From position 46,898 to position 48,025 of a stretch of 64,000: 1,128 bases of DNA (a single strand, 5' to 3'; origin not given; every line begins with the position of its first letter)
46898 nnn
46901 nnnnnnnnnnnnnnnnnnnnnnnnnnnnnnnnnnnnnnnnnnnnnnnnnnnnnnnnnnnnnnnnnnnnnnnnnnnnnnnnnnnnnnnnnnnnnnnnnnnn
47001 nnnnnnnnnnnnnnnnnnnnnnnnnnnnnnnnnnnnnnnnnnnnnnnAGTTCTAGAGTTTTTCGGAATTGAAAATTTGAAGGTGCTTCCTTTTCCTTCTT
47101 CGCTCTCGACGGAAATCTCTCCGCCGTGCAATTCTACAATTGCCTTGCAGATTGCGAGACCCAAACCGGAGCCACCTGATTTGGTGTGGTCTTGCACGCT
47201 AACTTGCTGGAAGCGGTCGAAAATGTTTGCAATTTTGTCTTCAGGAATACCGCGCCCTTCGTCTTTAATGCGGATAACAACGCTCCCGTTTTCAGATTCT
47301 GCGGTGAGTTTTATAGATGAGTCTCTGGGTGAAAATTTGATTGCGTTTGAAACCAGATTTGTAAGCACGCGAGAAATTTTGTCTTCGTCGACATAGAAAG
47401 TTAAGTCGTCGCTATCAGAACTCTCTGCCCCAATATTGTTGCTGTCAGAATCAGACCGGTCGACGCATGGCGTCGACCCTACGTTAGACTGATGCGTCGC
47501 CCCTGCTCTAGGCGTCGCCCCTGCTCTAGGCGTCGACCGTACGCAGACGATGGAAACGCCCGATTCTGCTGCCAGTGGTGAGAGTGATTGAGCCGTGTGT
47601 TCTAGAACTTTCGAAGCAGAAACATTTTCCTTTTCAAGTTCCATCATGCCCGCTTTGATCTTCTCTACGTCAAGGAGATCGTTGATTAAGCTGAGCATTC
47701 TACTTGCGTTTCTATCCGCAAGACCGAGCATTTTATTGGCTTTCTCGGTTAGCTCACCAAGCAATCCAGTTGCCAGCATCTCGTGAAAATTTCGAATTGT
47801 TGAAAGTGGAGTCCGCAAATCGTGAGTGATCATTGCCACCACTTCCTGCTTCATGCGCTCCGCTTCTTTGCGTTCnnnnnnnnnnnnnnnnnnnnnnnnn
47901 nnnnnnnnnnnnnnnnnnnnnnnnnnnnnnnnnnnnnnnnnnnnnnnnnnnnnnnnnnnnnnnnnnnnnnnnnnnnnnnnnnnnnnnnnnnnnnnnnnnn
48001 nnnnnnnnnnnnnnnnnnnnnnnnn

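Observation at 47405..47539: Palindromic repeat cluster inserted in frame into the ATPase domain of a histidine kinase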

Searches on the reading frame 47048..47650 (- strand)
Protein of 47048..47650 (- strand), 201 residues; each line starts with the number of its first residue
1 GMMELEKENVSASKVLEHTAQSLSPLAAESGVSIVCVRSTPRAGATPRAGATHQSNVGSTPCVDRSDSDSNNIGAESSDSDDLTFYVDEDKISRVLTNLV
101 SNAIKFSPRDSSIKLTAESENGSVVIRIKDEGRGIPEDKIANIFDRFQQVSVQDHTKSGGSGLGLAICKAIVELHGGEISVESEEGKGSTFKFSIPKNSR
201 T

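Call 49: find_homologous_proteins(query=window:47048-47650:-, max_evalue=1e-55)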
Query window:47048-47650:- (201 aa): 2 proteins with E <= 1e-55 among 4133 candidates.
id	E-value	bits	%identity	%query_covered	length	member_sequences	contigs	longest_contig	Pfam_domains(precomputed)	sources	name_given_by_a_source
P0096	7.6e-85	301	95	75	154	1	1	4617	PF13581.13,PF02518.32,PF13589.13,PF14501.13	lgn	-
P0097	1.9e-62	228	65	94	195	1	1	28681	PF13581.13,PF02518.32,PF00512.32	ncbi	-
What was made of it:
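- Tried and rejected: C-terminal protein search: it added only two partial orthologues (call 49).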

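Call 56: find_encoding_contigs(protein=P0096, flank=4000, max_places=1)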
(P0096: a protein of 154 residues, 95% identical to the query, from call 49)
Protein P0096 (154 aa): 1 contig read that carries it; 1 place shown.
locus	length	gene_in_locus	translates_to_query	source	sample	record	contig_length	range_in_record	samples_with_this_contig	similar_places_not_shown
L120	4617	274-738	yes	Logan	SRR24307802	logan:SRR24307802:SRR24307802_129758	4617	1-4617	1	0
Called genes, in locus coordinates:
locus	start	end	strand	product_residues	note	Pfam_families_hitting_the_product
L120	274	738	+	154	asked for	PF13581:HATPase_c_2 (weak), PF02518:HATPase_c, PF13589:HATPase_c_3 (faint), PF14501:HATPase_c_5 (weak)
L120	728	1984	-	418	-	-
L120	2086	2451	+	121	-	-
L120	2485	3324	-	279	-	PF13714:PEP_mutase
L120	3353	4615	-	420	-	?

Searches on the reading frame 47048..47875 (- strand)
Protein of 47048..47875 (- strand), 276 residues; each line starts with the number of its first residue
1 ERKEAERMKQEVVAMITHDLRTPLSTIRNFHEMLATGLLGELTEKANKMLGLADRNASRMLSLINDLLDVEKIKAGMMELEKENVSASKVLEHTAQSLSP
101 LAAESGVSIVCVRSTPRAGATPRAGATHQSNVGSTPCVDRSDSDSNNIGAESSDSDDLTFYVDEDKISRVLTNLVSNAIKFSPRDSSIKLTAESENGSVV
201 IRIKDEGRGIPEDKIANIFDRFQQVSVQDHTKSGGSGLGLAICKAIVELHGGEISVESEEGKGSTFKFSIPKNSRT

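Call 45: predict_structure(alignment_id=A2)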
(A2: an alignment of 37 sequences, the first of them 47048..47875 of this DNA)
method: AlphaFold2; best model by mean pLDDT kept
length: 276 residues; sequences in the alignment: 37
mean_pLDDT: 80.9   pTM: 0.73
mean pLDDT of the five models: 80.9, 80.0, 79.3, 78.0, 77.5
residues with pLDDT >= 90: 135; 70-90: 86; 50-70: 16; < 50: 39
segments of 3 or more residues with pLDDT < 50: 122-154, 229-231
pLDDT, mean of each block of 10 residues (from residue 1): 78 78 75 73 77 77 86 90 95 96 96 67 45 40 45 65 96 96 97 95 96 94 68 73 96 97 97 75
secondary structure, 60 per line:
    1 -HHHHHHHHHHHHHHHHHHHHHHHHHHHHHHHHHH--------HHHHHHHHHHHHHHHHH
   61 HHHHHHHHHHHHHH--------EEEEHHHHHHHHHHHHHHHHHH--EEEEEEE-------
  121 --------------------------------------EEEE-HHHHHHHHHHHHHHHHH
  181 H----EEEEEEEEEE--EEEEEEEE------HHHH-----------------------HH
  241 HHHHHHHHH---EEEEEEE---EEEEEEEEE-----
elements in order: H2-35 H44-74 E83-86 H87-104 E107-113 E159-162 H164-181 E186-195 E198-205 H212-215 H239-249 E253-259 E263-271
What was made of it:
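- On In-frame palindromic-element 'decorated' proteins (RPE-like): The insert has pLDDT below 50 and lies between two confident strands (call 45).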

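Call 50: fold_search(model_id=the predicted structure, library=pdb)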
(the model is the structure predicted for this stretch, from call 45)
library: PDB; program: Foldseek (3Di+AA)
matches with E <= 10: 673; with E <= 0.001: 349
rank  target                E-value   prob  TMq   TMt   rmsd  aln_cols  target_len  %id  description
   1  6rh0_B                8.0e-22  1.00  0.64  0.74   5.9       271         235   31  Revisiting pH-gated conformational switch. Complex HK853-RR468 pH 5.5 (released 2020-02-19)
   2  6rh0_A                6.5e-21  1.00  0.63  0.73   6.0       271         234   31  Revisiting pH-gated conformational switch. Complex HK853-RR468 pH 5.5 (released 2020-02-19)
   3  6rh8_A                8.2e-21  1.00  0.64  0.73   5.9       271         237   30  Revisiting pH-gated conformational switch. Complex HK853 mutant H260A -RR468 mutant D53A pH 5.3 (released 2020-02-19)
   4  6rgy_B                9.3e-21  1.00  0.64  0.74   5.8       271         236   31  Revisiting pH-gated conformational switch. Complex HK853-RR468 pH 7.5 (released 2020-02-19)
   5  5uht_A                1.0e-20  1.00  0.64  0.73   5.6       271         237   31  Structure of the Thermotoga maritima HK853-BeF3-RR468 complex at pH 5.0 (released 2017-12-27)
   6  6rh7_A                1.3e-20  1.00  0.64  0.73   6.1       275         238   30  Revisiting pH-gated conformational switch. Complex HK853 mutant H260A -RR468 mutant D53A pH 7.5 (released 2020-02-19)
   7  6rgy_A                2.4e-20  1.00  0.63  0.72   6.0       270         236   31  Revisiting pH-gated conformational switch. Complex HK853-RR468 pH 7.5 (released 2020-02-19)
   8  6rgz_A                2.6e-20  1.00  0.63  0.73   6.1       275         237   31  Revisiting pH-gated conformational switch. Complex HK853-RR468 pH 6.5 (released 2020-02-19)
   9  6rh7_B                3.5e-20  1.00  0.64  0.74   5.9       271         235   31  Revisiting pH-gated conformational switch. Complex HK853 mutant H260A -RR468 mutant D53A pH 7.5 (released 2020-02-19)
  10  4jav_B                3.8e-20  1.00  0.62  0.70   6.3       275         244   31  Structural basis of a rationally rewired protein-protein interface (HK853wt and RR468mutant V13P, L14I, I17M and N21V) (released 2013-09-04)
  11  9a5d_A                6.7e-20  1.00  0.64  0.31   5.9       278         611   28  Integrative model of WALK-YYCH by crosslinking MS and deep learning (released 2024-09-18)
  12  4jav_A                9.0e-20  1.00  0.59  0.66   8.1       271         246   31  Structural basis of a rationally rewired protein-protein interface (HK853wt and RR468mutant V13P, L14I, I17M and N21V) (released 2013-09-04)
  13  6rfv_B                1.1e-19  1.00  0.63  0.74   6.0       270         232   31  Revisiting pH-gated conformational switch. Complex HK853-RR468 pH 7 (released 2020-02-19)
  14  3dge_A                1.1e-19  1.00  0.63  0.73   6.0       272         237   32  Structure of a histidine kinase-response regulator complex reveals insights into Two-component signaling and a novel c (released 2009-07-07)
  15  4jas_A                3.1e-19  1.00  0.62  0.72   6.7       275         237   31  Structural basis of a rationally rewired protein-protein interface (HK853mutant A268V, A271G, T275M, V294T and D297E a (released 2013-09-04)
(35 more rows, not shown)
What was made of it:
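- On HisKA-type sensor histidine kinase (HK853-like): The AF2 model matches HK853 chains at E = 8e-22, TM 0.64-0.74 (calls 45, 50).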

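Call 61: search_solved_structures(query=window:47048-47875:-, max_evalue=1e-20, show_alignments=2)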
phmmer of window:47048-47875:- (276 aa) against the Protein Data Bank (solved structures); distinct sequences matched with E-value up to 1e-20: 17.
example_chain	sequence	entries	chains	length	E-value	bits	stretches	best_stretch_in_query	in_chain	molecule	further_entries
4jas_A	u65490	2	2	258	3.5e-36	128.3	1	147-273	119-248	Histidine kinase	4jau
2c2a_A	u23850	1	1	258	3.6e-35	125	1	157-273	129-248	SENSOR HISTIDINE KINASE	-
3dge_A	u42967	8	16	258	3.6e-35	125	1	157-273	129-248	Sensor protein | Histidine kinase | Sensor histidine kinase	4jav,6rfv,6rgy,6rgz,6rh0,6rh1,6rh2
5uht_A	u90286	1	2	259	3.7e-35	124.9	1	157-273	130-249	Sensor histidine kinase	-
5c93_A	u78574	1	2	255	9.4e-35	123.6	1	156-272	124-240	Histidine kinase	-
4u7n_A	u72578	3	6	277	1.3e-34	123.1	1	156-272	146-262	Histidine protein kinase sensor protein | Histidine kinase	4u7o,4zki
6azr_A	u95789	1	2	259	1.8e-34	122.6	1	157-273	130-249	Sensor histidine kinase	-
6rh7_A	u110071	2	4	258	9.3e-34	120.3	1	157-273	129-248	Sensor histidine kinase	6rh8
8u4x_A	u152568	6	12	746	2.7e-33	118.8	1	156-271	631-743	histidine kinase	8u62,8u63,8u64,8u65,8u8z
6paj_A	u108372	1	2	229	8.8e-33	117.1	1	161-272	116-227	Sensor protein SrrB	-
4i5s_A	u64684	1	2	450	2.9e-31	112.2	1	158-272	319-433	Putative histidine kinase CovS; VicK-like protein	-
4q20_A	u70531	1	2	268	3.4e-31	111.9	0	163-273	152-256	Sensor protein DivL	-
7z8n_A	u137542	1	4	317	1.8e-27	99.7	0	162-270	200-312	Histidine kinase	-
3sl2_A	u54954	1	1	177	2.5e-27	99.3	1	156-272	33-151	Sensor histidine kinase yycG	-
6lgq_C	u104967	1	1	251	1e-25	94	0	160-273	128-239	Histidine kinase KdpD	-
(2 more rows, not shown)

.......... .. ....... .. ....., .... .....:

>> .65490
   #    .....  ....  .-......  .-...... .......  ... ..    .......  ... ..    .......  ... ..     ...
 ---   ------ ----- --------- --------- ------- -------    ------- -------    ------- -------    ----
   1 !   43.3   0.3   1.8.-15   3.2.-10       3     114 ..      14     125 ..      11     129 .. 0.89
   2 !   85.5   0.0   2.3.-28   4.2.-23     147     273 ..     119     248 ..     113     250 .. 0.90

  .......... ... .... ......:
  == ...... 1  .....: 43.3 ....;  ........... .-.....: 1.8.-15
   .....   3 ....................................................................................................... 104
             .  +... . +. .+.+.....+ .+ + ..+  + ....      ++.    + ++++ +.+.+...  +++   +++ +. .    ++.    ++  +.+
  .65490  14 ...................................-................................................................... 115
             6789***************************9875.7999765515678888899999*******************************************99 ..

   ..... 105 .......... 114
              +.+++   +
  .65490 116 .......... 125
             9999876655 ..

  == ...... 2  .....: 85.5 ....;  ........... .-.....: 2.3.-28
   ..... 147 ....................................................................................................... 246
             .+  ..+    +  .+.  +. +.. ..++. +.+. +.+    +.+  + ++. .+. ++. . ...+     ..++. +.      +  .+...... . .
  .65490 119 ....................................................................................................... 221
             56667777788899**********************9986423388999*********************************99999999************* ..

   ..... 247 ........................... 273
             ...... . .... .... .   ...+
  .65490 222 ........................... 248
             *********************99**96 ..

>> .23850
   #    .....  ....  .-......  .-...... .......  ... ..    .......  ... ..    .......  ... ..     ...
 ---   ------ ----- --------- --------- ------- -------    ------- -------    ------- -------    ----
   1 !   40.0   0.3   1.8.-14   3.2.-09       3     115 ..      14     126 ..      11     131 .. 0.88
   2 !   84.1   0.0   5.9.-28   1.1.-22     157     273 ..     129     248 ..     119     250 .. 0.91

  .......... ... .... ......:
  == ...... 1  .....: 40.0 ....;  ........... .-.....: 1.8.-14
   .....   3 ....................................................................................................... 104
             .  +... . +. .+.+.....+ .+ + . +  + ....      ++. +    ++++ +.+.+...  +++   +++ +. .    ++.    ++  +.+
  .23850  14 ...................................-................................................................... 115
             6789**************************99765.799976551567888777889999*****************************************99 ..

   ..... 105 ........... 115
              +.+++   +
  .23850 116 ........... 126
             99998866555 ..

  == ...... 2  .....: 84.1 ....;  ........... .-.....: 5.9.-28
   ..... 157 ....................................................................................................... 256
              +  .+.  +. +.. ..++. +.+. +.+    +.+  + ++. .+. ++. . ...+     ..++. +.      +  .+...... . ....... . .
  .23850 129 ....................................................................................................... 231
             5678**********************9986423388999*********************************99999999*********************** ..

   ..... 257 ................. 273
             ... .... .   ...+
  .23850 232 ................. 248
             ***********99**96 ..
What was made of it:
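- On In-frame palindromic-element 'decorated' proteins (RPE-like): It replaces a turn of about 6 residues in HK853 (call 61).
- The best structural matches are HK853 and WalK, and the insert maps to a turn of about 6 residues in HK853 (calls 45, 50, 61).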
